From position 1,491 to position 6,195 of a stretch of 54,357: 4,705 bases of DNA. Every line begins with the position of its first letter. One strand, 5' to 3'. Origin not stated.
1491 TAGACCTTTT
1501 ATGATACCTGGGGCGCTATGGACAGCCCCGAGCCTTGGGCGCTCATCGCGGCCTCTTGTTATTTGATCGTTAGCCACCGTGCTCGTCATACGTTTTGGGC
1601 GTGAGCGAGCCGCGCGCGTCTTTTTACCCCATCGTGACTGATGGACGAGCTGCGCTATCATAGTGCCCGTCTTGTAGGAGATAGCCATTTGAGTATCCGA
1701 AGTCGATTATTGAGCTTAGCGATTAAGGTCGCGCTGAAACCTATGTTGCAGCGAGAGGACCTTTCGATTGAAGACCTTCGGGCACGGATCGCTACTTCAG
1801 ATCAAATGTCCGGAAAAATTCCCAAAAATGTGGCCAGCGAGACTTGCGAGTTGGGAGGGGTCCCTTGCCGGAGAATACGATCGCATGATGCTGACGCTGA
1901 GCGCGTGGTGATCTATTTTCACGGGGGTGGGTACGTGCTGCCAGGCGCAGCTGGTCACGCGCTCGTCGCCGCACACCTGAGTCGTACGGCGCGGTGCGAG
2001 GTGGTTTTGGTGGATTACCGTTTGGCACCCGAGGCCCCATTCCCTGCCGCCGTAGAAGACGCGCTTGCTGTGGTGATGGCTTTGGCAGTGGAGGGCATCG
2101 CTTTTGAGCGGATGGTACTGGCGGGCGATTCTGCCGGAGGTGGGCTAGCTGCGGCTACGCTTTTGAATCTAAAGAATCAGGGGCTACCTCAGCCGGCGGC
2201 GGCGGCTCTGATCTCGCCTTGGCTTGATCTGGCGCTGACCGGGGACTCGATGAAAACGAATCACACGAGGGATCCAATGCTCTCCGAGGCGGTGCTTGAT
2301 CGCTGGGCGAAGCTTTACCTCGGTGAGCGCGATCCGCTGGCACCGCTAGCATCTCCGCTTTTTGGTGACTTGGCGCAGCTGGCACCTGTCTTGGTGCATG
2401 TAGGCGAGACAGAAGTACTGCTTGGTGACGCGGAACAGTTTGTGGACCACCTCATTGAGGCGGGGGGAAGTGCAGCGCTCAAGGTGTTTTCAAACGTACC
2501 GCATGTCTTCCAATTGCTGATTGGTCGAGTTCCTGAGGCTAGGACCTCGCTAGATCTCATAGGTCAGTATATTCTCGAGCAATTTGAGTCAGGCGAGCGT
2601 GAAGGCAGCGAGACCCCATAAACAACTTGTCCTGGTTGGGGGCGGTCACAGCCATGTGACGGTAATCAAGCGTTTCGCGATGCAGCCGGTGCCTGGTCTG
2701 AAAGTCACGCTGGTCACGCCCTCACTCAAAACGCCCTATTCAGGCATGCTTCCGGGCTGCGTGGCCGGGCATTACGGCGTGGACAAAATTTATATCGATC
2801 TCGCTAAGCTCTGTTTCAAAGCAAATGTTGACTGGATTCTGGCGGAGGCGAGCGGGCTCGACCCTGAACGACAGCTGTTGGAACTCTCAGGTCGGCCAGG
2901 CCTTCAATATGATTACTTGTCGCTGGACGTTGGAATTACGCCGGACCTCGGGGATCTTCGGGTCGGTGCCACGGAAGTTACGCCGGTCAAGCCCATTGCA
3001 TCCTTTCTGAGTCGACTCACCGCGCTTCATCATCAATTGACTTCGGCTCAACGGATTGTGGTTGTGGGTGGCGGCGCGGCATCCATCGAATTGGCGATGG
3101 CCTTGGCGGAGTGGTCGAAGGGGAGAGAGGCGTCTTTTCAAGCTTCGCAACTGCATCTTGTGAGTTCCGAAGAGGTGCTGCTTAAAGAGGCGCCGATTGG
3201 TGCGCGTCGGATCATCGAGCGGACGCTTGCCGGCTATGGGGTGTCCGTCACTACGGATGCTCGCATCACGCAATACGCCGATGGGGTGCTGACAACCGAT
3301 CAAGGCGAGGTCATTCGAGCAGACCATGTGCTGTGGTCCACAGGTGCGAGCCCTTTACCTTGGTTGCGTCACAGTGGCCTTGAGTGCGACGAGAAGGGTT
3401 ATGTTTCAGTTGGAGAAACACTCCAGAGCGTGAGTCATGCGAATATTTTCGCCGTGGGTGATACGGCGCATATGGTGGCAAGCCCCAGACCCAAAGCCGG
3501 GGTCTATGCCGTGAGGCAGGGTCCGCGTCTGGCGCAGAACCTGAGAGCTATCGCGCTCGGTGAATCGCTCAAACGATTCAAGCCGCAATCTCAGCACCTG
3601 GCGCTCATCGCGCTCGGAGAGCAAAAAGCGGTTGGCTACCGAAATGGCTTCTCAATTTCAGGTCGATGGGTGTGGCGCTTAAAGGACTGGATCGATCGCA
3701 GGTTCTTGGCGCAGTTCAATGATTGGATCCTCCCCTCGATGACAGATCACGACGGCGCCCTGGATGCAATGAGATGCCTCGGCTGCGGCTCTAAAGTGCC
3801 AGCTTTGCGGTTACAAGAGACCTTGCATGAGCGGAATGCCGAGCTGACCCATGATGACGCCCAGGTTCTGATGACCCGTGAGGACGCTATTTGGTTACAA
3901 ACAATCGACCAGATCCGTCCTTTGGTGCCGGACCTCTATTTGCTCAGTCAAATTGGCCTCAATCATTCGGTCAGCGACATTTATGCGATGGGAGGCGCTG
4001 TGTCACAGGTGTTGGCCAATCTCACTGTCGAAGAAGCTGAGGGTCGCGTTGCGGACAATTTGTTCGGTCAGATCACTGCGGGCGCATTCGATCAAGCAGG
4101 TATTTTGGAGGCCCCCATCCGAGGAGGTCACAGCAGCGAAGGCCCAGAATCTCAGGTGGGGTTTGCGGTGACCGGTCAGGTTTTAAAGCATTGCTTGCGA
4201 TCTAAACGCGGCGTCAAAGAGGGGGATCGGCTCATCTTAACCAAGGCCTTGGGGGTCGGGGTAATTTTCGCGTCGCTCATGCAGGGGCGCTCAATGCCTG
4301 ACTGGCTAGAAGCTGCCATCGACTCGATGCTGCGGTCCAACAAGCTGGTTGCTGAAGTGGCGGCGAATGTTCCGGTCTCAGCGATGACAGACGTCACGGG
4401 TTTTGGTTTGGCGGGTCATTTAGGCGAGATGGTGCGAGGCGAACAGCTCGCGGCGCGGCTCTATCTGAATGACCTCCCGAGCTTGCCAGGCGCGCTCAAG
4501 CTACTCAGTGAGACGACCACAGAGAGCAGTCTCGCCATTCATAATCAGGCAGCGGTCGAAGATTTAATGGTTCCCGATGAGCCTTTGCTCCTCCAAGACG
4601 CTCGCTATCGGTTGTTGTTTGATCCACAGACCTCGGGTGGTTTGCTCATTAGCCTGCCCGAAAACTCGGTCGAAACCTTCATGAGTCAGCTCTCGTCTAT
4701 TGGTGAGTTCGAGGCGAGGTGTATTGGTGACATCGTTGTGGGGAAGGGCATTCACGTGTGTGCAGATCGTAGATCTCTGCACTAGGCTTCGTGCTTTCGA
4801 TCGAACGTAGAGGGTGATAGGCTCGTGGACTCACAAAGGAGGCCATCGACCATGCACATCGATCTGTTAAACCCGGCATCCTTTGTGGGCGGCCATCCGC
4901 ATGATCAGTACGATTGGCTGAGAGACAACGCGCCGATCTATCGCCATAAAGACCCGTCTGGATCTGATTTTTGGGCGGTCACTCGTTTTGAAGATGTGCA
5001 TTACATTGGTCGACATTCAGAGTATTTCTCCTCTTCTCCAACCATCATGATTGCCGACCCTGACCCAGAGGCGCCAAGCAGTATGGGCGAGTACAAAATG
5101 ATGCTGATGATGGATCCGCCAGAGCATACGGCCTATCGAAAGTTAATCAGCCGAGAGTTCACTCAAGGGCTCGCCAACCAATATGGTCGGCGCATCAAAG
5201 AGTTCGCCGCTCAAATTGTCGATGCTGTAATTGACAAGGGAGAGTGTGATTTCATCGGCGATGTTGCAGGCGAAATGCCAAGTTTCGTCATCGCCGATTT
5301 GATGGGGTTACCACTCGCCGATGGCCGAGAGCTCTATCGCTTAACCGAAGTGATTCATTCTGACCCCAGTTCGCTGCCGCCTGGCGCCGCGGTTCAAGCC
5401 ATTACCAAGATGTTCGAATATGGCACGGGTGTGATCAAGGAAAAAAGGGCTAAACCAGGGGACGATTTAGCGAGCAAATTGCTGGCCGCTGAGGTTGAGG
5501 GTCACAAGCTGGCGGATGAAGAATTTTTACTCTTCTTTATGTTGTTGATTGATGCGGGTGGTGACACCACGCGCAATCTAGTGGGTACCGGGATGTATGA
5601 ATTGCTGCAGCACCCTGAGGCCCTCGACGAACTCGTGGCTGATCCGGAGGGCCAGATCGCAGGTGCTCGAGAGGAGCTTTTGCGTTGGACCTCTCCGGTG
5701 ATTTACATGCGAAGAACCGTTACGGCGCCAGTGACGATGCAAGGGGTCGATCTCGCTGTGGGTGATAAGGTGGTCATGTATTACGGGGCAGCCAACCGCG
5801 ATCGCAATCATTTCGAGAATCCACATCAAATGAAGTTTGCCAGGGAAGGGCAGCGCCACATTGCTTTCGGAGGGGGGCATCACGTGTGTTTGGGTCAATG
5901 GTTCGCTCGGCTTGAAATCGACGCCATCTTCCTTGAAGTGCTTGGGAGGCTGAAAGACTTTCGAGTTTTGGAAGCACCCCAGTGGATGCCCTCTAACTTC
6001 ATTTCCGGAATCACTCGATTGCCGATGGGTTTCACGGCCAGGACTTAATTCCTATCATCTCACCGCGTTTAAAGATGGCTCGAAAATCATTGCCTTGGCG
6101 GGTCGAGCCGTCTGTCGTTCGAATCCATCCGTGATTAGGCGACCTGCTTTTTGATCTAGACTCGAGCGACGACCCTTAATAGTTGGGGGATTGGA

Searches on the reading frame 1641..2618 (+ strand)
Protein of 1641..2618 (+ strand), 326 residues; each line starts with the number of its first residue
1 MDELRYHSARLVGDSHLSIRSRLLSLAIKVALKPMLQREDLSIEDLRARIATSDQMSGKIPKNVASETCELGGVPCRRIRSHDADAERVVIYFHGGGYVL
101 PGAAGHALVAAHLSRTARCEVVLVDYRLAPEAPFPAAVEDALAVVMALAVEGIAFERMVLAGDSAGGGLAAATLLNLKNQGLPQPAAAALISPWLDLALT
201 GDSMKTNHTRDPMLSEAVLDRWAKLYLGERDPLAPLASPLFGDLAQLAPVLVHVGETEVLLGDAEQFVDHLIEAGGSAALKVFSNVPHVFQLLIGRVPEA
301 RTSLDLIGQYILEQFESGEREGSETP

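Call 77: search_protein_families(library=ncbifam, proteins=[window:1641-2618:+], max_evalue=1e-10)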
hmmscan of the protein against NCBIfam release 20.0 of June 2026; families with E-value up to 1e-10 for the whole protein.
window:1641-2618:+ (326 aa): 7 families
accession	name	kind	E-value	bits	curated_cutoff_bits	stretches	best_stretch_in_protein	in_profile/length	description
NF058651.1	GESAG_HSLs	subfamily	1.5e-71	240.9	430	1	35-313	16-294/296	GESAG motif subfamily hormone-sensitive lipase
NF058649.1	GTSAG_HSLs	subfamily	1.5e-50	172.4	380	1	41-313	39-310/312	GTSAG motif subfamily hormone-sensitive lipase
NF058653.1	LipP1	equivalog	8.5e-43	146.3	350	1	69-308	53-297/300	LipP1 family hormone-sensitive lipase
NF058650.1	GCSAG_HSLs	subfamily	2e-29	103.1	410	1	68-310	62-308/314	GCSAG motif subfamily hormone-sensitive lipase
NF033149.0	CHL_hydrolase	equivalog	3.1e-27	95.3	500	1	84-308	72-302/310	chloramphenicol hydrolase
NF007547.0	PRK10162.1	equivalog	4e-24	85.1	389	1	69-293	67-297/321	acetyl esterase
NF052352.1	TriaclglyLipLipYMycb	equivalog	1.3e-15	57.5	450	1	80-293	182-380/397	triacylglycerol lipase LipY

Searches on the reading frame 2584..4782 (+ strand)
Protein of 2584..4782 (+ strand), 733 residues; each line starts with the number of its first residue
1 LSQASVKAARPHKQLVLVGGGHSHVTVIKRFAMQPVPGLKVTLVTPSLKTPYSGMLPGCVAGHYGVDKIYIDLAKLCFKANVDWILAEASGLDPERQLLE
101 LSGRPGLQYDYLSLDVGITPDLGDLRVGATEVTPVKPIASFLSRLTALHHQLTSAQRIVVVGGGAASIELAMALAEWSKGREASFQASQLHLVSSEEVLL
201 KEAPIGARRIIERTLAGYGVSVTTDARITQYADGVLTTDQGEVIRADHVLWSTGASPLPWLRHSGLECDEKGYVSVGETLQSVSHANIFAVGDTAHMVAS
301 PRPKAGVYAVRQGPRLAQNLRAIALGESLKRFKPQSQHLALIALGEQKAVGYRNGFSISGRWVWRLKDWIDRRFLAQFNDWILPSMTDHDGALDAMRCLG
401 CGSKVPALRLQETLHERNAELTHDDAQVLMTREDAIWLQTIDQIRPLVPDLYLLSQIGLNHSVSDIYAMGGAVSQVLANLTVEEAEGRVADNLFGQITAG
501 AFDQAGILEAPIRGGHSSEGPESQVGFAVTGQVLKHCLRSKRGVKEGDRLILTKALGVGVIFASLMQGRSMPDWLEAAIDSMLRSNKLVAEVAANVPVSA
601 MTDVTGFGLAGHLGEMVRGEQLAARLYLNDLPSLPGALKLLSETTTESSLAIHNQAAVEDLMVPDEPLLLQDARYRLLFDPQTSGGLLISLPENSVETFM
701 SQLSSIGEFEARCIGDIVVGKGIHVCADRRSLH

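Call 77: search_protein_families(library=ncbifam, proteins=[window:2584-4782:+], max_evalue=1e-10)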
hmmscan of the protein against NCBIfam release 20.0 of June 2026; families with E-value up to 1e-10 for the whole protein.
window:2584-4782:+ (733 aa): 7 families
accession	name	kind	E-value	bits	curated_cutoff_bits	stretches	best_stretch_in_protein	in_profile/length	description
TIGR04369.1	fusion_not_SelD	hypoth_equivalog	1e-137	460.2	700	1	17-702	1-692/701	oxidoreductase/SelD-related fusion protein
TIGR03169.1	Nterm_to_SelD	hypoth_equivalog_domain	1.3e-125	419.6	310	1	15-378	2-365/365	pyridine nucleotide-disulfide oxidoreductase family protein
TIGR00476.1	selD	equivalog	1.6e-68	231.2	125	1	396-694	6-309/311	selenide, water dikinase SelD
NF002098.0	PRK00943.1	equivalog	9.9e-50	169.4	299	1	421-719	47-336/347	selenide, water dikinase SelD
NF010705.0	PRK14105.1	equivalog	1.6e-25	89.8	291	1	423-640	47-277/345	selenide, water dikinase SelD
TIGR01379.1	thiL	equivalog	1.2e-11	44.2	184.15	1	459-647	65-252/320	thiamine-phosphate kinase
TIGR02053.1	MerA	equivalog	5e-11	42.3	454.45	1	153-319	165-327/465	mercury(II) reductase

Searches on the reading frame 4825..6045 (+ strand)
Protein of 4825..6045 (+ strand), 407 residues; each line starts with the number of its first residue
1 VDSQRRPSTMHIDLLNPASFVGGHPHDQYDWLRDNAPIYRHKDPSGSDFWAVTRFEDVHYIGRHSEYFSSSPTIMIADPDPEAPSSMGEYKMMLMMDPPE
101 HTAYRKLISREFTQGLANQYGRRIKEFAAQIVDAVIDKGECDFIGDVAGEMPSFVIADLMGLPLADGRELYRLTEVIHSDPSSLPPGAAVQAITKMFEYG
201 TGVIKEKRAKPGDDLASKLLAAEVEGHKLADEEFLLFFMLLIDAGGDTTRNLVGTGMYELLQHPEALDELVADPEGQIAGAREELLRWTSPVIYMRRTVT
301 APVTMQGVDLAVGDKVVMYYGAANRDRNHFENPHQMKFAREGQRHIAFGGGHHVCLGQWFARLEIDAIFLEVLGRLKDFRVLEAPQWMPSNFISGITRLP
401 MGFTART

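Call 77: search_protein_families(library=ncbifam, proteins=[window:4825-6045:+], max_evalue=1e-10)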
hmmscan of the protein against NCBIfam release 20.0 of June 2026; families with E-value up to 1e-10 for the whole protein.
window:4825-6045:+ (407 aa): 6 families
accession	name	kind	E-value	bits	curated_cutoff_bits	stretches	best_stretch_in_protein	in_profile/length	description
NF041802.1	P450_SolI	exception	1.4e-47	162.2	850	1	12-399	16-418/424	solanimycin biosynthesis cytochrome P450 SolI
TIGR04538.1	P450_cycloAA_1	subfamily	2.4e-43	148.5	500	1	24-383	10-373/395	cytochrome P450, cyclodipeptide synthase-associated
NF045816.1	PentlenlactSyn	equivalog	4.1e-34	118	700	1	31-403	21-396/396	pentalenolactone synthase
TIGR04458.1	CYP450_TxtE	equivalog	9.7e-33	113.4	500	1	92-390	83-389/403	4-nitrotryptophan synthase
NF041177.1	Cyp119_Thmprot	equivalog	1.2e-32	113.1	680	1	29-396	2-359/368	cytochrome P450 Cyp119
TIGR04515.1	P450_rel_GT_act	subfamily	1.8e-23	83.5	343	1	92-357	91-341/386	P450-derived glycosyltransferase activator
